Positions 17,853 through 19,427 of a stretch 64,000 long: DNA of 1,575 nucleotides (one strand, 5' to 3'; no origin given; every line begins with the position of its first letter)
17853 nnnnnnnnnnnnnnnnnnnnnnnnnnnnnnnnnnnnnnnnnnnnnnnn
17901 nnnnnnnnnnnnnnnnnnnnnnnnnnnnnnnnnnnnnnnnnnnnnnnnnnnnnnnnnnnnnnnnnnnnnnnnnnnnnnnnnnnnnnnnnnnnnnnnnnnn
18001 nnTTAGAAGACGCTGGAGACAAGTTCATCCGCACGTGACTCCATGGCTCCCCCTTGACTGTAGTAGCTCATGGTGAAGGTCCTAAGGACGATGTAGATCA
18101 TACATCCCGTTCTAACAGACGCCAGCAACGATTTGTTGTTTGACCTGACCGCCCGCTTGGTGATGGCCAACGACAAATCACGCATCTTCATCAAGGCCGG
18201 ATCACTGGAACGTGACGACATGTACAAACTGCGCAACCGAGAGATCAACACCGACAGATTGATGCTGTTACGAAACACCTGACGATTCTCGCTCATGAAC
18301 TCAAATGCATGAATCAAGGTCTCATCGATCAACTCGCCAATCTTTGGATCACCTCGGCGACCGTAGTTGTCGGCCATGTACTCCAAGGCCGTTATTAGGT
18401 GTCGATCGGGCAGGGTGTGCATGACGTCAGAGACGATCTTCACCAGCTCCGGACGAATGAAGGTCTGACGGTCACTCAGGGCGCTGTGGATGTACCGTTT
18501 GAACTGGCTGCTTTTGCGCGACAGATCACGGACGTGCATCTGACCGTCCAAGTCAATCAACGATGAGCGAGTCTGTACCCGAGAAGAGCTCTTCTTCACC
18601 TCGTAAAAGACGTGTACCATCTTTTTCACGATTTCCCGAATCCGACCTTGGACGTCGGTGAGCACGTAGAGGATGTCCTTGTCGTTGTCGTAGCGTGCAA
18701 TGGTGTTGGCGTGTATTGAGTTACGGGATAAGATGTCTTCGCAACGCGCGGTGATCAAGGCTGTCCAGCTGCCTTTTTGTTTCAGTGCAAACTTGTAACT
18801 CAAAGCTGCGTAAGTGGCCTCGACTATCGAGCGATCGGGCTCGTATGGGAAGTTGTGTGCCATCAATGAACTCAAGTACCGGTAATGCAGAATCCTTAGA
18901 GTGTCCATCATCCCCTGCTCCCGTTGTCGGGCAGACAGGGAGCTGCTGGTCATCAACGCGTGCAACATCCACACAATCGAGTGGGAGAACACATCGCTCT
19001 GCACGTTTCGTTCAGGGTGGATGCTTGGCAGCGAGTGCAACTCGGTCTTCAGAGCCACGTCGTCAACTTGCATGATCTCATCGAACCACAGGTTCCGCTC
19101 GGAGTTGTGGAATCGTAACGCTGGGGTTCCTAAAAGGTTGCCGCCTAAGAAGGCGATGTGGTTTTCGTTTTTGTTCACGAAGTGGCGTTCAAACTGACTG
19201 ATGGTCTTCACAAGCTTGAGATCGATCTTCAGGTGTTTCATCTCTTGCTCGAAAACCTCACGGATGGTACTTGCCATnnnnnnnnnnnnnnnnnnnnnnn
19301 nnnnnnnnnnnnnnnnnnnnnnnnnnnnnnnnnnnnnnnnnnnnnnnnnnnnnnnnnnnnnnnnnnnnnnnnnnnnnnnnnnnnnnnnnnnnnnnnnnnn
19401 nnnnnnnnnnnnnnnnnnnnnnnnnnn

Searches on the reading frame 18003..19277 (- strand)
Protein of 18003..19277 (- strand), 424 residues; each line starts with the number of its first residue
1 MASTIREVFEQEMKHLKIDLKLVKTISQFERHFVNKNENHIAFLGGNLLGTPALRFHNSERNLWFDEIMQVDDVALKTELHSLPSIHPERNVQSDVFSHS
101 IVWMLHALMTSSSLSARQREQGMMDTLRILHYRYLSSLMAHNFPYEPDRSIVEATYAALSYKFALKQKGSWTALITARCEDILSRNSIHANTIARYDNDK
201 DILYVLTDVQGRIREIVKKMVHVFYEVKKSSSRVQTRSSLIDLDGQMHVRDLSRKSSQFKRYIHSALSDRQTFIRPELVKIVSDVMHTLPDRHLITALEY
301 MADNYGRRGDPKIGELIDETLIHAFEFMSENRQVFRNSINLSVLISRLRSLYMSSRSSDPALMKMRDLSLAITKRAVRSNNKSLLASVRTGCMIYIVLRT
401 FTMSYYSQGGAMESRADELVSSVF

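Call 8: search_protein_families(library=pfam, proteins=[window:18003-19277:-], max_evalue=0.01)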
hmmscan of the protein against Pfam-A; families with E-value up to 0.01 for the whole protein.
window:18003-19277:- (424 aa): 0 families

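Call 9: search_protein_families(library=phrogs, proteins=[window:18003-19277:-], max_evalue=0.001)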
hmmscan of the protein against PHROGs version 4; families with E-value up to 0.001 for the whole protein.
window:18003-19277:- (424 aa): 1 family
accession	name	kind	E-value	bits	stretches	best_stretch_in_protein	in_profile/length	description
phrog_2921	-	unknown function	4.7e-135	451.8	1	1-406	10-412/413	-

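Call 10: search_dna_similar(query=window:18003-19277:-, collection=phages, mode=protein, max_rows=40)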
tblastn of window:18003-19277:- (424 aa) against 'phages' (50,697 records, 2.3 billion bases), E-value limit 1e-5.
Records with a match: 292; places in all: 292; records where one place covers at least 80% of the query: 249.
Best place of each record, by identity: <60% 292.
By first word of the organism name: Pseudomonas 82; Erwinia 62; Salmonella 23; Vibrio 23; Serratia 21; Aeromonas 20; Klebsiella 16; Ralstonia 13; Burkholderia 4; Escherichia 4; and 14 more.
By host as written in the record: Erwinia amylovora 35; Pseudomonas aeruginosa 32; - 30; Erwinia amylovora ATCC 29780 19; Klebsiella pneumoniae 14; Aeromonas hydrophila 10; Pseudomonas aeruginosa PAO1 8; Ralstonia solanacearum 6; and 77 more.
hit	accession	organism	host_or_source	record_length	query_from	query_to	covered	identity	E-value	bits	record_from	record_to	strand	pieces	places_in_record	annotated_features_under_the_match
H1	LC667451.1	Burkholderia phage FLC9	Burkholderia glumae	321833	1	410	97%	42.0%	4e-104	344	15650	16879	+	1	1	hypothetical protein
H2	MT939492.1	Xanthomonas phage Xoo-sp14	Xanthomonas oryzae pv. oryzae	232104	1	407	96%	42.3%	2e-94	316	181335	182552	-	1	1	hypothetical protein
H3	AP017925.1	Ralstonia phage RP31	Ralstonia solanacearum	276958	1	407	96%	40.3%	1e-97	325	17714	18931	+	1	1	hypothetical protein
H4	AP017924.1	Ralstonia phage RP12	Ralstonia solanacearum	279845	5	407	95%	40.4%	6e-97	323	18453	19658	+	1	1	hypothetical protein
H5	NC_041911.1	Ralstonia phage RP12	Ralstonia solanacearum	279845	5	407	95%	40.4%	6e-97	323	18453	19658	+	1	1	hypothetical protein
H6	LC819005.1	Ralstonia phage FLC1-1B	Ralstonia pseudosolanacearum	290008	4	407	95%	39.9%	4e-89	301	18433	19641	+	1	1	hypothetical protein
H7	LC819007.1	Ralstonia phage FLC4-3B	Ralstonia pseudosolanacearum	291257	4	407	95%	39.9%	4e-89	301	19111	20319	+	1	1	hypothetical protein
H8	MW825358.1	Xanthomonas phage vB_XciM_LucasX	Xanthomonas citri 306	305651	4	406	95%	39.5%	5e-87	295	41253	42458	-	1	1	aldehyde dehydrogenase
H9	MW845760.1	Erwinia phage pEa_SNUABM_37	Erwinia amylovora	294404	4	411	96%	36.7%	1e-78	271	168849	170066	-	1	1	hypothetical protein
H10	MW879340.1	Erwinia phage pEa_SNUABM_48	Erwinia amylovora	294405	4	411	96%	36.7%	1e-78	271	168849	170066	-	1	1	hypothetical protein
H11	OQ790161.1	Xanthomonas phage RTH11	Xanthomonas sp.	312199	4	411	96%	36.4%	1e-83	285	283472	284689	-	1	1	hypothetical protein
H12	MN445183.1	Salmonella phage vB_SalM_SA002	Salmonella enterica subsp. enterica ...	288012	4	419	98%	35.1%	8e-80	274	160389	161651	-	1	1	hypothetical protein (x2)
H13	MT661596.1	Proteus phage 10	Proteus mirabilis 3b10_21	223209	4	407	95%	36.0%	3e-76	264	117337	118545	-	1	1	hypothetical protein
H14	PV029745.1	Pseudomonas phage phiHQ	Pseudomonas aeruginosa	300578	1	408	96%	35.5%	2e-70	246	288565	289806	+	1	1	hypothetical protein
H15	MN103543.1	Pseudomonas phage vB_PaeM_PS119XW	-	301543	1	408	96%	35.5%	2e-70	246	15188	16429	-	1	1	hypothetical protein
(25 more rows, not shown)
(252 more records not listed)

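Call 11: find_related_loci(query=window:18003-19277:-, collection=viral_contigs, flank=4000)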
Query window:18003-19277:- (424 aa) in viral_contigs; peptide patterns used: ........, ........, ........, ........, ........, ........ (x = any residue, [..] = any of these).
7 stretches matched a pattern; 4 encode a relative of the query (tblastn E <= 1e-3); 4 distinct loci.
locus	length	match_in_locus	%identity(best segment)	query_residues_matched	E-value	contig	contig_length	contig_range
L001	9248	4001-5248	75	1-416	0e+0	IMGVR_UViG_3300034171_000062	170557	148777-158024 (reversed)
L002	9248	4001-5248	75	1-416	0e+0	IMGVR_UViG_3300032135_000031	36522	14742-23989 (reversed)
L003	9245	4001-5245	69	1-415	0e+0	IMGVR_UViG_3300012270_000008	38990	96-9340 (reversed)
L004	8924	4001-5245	69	1-415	0e+0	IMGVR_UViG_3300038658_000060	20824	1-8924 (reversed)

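Call 27: find_homologous_proteins(query=window:18003-19277:-, max_evalue=1e-40)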
Query window:18003-19277:- (424 aa): 263 proteins with E <= 1e-40 among 5873 candidates; the best 120 are listed. Only proteins of 233 to 742 residues were searched: fused or split forms outside these lengths cannot appear, so this answer is no evidence that the protein stands alone or is whole; lengths 'longer' or 'shorter' looks for them.
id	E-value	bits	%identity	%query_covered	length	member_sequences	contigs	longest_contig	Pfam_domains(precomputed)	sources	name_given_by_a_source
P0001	8.6e-231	784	82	100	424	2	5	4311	-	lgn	-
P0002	4.8e-226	768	100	84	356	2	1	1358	-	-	-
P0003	1.0e-212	724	75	98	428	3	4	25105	-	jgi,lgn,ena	-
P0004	1.1e-212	724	73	100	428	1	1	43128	-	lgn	-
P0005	2.0e-207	707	73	100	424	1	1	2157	-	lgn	-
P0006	3.5e-196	670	69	98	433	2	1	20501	-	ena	-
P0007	1.3e-184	632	66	98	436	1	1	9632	-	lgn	-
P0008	2.4e-175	601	62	99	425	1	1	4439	-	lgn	-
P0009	5.1e-175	600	62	98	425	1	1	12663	-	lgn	-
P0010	1.3e-174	599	62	98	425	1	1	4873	-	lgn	-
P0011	1.8e-174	598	62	98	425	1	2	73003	-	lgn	-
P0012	5.6e-172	590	61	99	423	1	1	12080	-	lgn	-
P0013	9.0e-172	589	61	99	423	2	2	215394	-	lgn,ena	-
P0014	1.2e-171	589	62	99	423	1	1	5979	-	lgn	-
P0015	1.0e-170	586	62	98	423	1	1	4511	-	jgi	jgi:hypothetical protein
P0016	4.3e-169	581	60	99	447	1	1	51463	-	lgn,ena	-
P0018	1.3e-166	573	58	100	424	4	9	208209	-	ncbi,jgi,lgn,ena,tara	tara:strand:- start:7838 stop:9112 length:1275 start_codon:yes stop_codon:yes gene_type:complete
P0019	4.6e-166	571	61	99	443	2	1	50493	-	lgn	-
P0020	5.8e-161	554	59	97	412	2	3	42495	-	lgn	-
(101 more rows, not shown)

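Call 28: find_encoding_contigs(protein=P0001, flank=3000, max_places=3)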
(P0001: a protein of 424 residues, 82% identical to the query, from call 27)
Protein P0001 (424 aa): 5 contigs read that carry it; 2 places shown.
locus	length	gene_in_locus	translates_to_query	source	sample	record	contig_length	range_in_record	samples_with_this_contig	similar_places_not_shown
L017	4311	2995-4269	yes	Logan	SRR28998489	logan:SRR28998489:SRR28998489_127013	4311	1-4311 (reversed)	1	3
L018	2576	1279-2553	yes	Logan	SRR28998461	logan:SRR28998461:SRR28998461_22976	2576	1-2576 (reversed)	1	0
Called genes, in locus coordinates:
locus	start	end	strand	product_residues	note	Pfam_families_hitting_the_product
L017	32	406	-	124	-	-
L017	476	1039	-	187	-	-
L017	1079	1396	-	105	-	-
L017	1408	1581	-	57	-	-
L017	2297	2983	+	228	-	-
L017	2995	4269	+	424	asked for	-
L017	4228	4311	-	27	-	?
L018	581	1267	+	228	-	-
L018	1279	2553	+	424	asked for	-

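Call 29: find_encoding_contigs(protein=P0004, flank=3000, max_places=2)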
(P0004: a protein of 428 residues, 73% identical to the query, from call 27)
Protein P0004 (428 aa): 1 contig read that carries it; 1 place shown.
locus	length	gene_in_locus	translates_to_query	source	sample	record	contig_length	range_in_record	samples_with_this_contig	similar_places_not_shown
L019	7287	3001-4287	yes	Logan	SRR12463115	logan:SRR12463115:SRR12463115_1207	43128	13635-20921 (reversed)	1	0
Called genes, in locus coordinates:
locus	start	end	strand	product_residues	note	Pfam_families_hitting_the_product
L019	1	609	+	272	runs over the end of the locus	PF24302:DUF7484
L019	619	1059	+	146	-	-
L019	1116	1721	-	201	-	-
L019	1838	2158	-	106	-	-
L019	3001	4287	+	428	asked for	-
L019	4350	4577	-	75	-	-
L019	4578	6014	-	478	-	PF08668:HDOD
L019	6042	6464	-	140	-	-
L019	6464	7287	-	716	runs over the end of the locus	-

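Call 30: find_encoding_contigs(protein=P0006, flank=3000, max_places=2)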
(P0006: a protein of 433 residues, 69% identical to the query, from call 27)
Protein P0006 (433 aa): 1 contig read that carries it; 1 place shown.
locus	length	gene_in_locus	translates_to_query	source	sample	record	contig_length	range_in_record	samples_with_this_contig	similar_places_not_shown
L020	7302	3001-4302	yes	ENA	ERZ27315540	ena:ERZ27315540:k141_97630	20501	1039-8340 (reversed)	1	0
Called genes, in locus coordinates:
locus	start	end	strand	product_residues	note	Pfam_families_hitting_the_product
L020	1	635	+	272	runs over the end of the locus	PF24302:DUF7484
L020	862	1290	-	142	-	-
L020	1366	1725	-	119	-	-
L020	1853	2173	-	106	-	-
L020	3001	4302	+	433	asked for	-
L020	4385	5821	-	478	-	PF08668:HDOD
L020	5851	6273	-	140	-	-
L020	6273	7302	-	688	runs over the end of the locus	?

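Call 31: find_encoding_contigs(protein=P0007, flank=3000, max_places=2)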
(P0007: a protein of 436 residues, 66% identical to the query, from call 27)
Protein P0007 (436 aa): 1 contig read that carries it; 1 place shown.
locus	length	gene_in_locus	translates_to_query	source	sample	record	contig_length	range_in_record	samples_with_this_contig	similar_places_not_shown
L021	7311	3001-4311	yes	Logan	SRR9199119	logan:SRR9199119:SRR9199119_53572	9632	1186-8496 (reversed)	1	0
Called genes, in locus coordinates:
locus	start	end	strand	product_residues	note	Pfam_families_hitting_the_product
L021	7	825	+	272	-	PF24302:DUF7484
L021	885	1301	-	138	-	-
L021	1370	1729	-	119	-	-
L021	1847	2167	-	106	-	-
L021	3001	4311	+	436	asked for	-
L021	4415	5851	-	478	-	PF08668:HDOD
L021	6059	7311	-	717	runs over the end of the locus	-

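Call 32: find_encoding_contigs(protein=P0011, flank=3000, max_places=1)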
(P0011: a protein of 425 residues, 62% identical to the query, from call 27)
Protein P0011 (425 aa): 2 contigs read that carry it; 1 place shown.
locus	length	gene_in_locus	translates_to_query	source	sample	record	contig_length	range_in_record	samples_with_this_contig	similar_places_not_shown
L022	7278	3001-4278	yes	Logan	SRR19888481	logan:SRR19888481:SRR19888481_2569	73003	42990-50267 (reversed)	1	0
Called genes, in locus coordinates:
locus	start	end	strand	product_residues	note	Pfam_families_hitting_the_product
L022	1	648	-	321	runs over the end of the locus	PF00091:Tubulin, PF22334:TubZ_C_2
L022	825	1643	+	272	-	PF24302:DUF7484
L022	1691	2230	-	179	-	-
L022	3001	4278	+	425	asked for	-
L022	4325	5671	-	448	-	PF08668:HDOD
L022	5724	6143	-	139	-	-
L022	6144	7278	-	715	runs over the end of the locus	-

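Call 33: find_encoding_contigs(protein=P0013, flank=3000, max_places=1)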
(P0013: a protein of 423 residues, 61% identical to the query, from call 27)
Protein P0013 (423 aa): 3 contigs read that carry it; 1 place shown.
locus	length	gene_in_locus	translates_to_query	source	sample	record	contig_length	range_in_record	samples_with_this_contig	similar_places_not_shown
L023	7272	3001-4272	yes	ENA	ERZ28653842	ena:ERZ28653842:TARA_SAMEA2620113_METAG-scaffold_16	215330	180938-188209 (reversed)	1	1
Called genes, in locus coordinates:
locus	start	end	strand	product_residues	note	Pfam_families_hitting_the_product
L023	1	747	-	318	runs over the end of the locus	PF00091:Tubulin, PF22334:TubZ_C_2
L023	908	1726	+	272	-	PF24302:DUF7484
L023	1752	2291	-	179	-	-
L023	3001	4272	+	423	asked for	-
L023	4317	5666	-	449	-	PF08668:HDOD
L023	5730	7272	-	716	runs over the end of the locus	-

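Call 34: find_encoding_contigs(protein=P0016, flank=3000, max_places=1)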
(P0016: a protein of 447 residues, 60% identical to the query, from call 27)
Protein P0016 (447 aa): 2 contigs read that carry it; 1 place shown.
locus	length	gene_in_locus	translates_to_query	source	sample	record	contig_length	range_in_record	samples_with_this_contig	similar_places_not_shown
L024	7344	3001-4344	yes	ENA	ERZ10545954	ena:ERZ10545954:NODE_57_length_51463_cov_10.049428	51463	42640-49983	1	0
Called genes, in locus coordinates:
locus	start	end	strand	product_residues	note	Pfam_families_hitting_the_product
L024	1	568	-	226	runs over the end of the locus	-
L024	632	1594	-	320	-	PF00091:Tubulin, PF22334:TubZ_C_2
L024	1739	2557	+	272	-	PF24302:DUF7484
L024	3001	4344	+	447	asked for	-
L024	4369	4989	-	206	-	-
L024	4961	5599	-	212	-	-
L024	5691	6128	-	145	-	-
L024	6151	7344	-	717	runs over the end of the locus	-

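Call 35: find_encoding_contigs(protein=P0018, flank=3000, max_places=1)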
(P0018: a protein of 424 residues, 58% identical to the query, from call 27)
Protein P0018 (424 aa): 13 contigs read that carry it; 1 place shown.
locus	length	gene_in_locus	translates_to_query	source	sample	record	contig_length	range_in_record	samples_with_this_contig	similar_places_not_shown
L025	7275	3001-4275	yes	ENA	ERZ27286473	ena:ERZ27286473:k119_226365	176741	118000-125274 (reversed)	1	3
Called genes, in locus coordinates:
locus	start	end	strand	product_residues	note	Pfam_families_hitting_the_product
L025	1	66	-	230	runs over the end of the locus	PF13489:Methyltransf_23 (weak)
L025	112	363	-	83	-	-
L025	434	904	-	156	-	-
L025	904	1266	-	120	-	-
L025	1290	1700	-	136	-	-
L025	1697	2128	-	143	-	-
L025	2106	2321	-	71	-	-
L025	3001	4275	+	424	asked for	-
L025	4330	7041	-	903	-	-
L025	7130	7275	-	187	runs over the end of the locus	-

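Call 50: get_annotated_region(hit=H1, flank=4000)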
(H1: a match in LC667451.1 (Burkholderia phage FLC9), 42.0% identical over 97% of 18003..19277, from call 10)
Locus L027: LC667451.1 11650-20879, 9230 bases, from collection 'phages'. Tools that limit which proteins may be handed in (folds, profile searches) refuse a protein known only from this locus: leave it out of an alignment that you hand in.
description: Burkholderia phage FLC9 DNA, complete genome.
organism: Burkholderia phage FLC9 (NCBI taxid 2906467)
taxonomy: Viruses; Duplodnaviria; Heunggongvirae; Uroviricota; Caudoviricetes
host: Burkholderia glumae; source: -; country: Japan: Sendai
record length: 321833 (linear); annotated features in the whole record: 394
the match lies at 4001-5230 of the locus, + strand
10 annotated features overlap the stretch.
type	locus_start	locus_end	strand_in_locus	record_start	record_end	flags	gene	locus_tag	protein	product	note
CDS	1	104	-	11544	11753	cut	-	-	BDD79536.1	hypothetical protein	FLC9_gp17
CDS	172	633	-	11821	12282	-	-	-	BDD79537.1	hypothetical protein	FLC9_gp18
CDS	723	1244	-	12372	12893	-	-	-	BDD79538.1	hypothetical protein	FLC9_gp19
CDS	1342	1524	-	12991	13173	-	-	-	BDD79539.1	hypothetical protein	FLC9_gp20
CDS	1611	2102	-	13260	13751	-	-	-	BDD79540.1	hypothetical protein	FLC9_gp21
CDS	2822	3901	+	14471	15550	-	-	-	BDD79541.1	hypothetical protein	FLC9_gp22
CDS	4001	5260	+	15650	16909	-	-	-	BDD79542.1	hypothetical protein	FLC9_gp23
CDS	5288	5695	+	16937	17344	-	-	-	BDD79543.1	hypothetical protein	FLC9_gp24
CDS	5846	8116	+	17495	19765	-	-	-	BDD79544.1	hypothetical protein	FLC9_gp25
CDS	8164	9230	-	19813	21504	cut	-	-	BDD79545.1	hypothetical protein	FLC9_gp26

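Call 63: find_encoding_contigs(protein=P0009, flank=2000, max_places=1)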
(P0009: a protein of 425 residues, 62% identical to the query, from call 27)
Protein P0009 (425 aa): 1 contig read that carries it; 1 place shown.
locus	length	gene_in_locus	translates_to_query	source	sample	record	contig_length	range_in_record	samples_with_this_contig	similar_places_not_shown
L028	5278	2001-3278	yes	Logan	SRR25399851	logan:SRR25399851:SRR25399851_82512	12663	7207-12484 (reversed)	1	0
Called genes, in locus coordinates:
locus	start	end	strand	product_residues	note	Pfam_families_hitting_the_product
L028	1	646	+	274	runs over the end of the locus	?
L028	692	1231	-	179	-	-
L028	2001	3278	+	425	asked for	-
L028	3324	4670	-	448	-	PF08668:HDOD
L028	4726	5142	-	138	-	-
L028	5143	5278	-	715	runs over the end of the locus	-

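Call 64: find_encoding_contigs(protein=P0012, flank=2000, max_places=1)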
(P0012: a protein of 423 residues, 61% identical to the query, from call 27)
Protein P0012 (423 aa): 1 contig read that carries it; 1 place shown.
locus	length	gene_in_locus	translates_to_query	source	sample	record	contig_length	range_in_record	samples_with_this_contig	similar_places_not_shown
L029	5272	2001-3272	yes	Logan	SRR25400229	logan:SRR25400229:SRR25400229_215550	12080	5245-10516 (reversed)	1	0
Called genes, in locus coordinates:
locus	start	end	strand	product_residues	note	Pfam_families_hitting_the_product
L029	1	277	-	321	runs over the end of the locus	PF00091:Tubulin, PF22334:TubZ_C_2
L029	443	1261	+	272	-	PF24302:DUF7484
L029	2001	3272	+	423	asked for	-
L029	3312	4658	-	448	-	PF08668:HDOD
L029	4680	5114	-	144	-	-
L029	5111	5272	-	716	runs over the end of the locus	-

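Call 65: find_encoding_contigs(protein=P0019, flank=2000, max_places=1)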
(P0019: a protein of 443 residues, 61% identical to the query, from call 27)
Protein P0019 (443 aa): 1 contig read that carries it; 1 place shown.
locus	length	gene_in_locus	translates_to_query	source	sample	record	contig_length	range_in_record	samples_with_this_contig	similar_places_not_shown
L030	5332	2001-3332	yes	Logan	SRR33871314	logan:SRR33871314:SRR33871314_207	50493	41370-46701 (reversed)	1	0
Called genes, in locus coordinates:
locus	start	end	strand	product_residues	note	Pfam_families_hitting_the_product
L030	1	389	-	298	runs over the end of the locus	-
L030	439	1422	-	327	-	-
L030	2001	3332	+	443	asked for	-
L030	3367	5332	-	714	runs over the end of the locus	-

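Call 66: find_encoding_contigs(protein=P0020, flank=2000, max_places=1)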
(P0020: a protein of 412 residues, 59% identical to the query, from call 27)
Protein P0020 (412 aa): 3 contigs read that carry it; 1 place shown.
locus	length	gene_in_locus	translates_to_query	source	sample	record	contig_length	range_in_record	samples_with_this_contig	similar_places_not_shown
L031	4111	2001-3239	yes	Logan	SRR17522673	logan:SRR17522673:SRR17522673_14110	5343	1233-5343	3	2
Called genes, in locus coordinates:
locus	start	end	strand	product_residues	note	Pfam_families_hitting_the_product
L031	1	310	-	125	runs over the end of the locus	-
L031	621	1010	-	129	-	-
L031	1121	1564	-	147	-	-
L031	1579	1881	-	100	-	-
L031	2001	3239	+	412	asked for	-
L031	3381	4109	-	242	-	?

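Call 88: get_annotated_region(hit=H2, flank=2500)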
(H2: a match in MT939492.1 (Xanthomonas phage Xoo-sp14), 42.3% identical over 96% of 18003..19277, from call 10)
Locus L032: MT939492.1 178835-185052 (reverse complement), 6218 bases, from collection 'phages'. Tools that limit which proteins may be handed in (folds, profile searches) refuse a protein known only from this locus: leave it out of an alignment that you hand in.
description: Xanthomonas phage Xoo-sp14, complete genome.
organism: Xanthomonas phage Xoo-sp14 (NCBI taxid 2769337)
taxonomy: Viruses; Duplodnaviria; Heunggongvirae; Uroviricota; Caudoviricetes
host: Xanthomonas oryzae pv. oryzae; source: soil; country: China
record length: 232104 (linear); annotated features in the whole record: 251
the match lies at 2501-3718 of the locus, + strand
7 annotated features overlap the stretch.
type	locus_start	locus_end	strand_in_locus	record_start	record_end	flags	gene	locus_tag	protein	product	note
CDS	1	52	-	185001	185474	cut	-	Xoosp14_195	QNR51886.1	hypothetical protein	-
CDS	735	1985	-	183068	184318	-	-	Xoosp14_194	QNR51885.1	hypothetical protein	-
CDS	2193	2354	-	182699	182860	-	-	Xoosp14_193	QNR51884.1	hypothetical protein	-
CDS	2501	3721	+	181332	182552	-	-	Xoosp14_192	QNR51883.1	hypothetical protein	-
CDS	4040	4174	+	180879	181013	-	-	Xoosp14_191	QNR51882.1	hypothetical protein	-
CDS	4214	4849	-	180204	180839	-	-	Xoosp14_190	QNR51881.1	hypothetical protein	-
CDS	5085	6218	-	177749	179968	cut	-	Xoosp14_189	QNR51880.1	putative terminase large subunit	-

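Call 89: get_annotated_region(hit=H3, flank=2500)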
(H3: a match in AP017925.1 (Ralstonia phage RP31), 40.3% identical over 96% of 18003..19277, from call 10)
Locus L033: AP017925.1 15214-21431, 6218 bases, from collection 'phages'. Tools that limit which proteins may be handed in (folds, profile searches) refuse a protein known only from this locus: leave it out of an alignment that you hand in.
description: Ralstonia phage RP31 DNA, complete genome.
organism: Ralstonia phage RP31 (NCBI taxid 1923890)
taxonomy: Viruses; Duplodnaviria; Heunggongvirae; Uroviricota; Caudoviricetes; Ripduovirus; Ripduovirus RP12
host: Ralstonia solanacearum; source: -; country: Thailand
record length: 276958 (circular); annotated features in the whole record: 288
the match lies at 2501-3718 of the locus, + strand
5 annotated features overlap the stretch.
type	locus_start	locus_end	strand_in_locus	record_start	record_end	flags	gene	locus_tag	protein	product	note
CDS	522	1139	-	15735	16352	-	-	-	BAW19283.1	hypothetical protein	ORF020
CDS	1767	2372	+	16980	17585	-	-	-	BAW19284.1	hypothetical protein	ORF021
CDS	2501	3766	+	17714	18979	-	-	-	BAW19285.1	hypothetical protein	ORF022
CDS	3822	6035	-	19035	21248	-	-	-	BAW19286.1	putative terminase, large subunit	ORF023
CDS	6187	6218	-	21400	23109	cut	-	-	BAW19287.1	putative virion structural protein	ORF024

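Call 90: get_annotated_region(hit=H8, flank=2500)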
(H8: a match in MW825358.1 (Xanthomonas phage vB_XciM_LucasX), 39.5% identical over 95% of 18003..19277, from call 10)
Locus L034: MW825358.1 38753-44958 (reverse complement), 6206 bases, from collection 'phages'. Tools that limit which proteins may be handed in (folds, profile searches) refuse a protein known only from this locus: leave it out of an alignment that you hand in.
description: Xanthomonas phage vB_XciM_LucasX, complete genome.
organism: Xanthomonas phage vB_XciM_LucasX (NCBI taxid 2829408)
taxonomy: Viruses; Duplodnaviria; Heunggongvirae; Uroviricota; Caudoviricetes
host: Xanthomonas citri 306; source: citrus orchard soil; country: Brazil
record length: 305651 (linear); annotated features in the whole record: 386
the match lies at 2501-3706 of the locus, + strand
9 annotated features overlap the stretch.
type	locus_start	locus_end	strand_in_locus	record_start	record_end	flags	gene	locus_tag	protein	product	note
CDS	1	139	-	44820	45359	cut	-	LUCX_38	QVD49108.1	hypothetical protein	-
CDS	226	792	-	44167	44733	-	-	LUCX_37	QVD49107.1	hypothetical protein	-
regulatory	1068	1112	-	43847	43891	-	-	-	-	terminator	Rho-independent terminator, predicted by ARNold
CDS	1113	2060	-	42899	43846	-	-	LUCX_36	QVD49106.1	hypothetical protein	-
CDS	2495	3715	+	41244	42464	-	-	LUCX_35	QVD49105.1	aldehyde dehydrogenase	-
CDS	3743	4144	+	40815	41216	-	-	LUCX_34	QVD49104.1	hypothetical protein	-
CDS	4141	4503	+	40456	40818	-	-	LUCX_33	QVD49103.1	hypothetical protein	-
regulatory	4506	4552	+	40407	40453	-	-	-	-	terminator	Rho-independent terminator, predicted by ARNold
CDS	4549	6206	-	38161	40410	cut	-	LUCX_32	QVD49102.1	hypothetical protein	similar to putative terminase large subunit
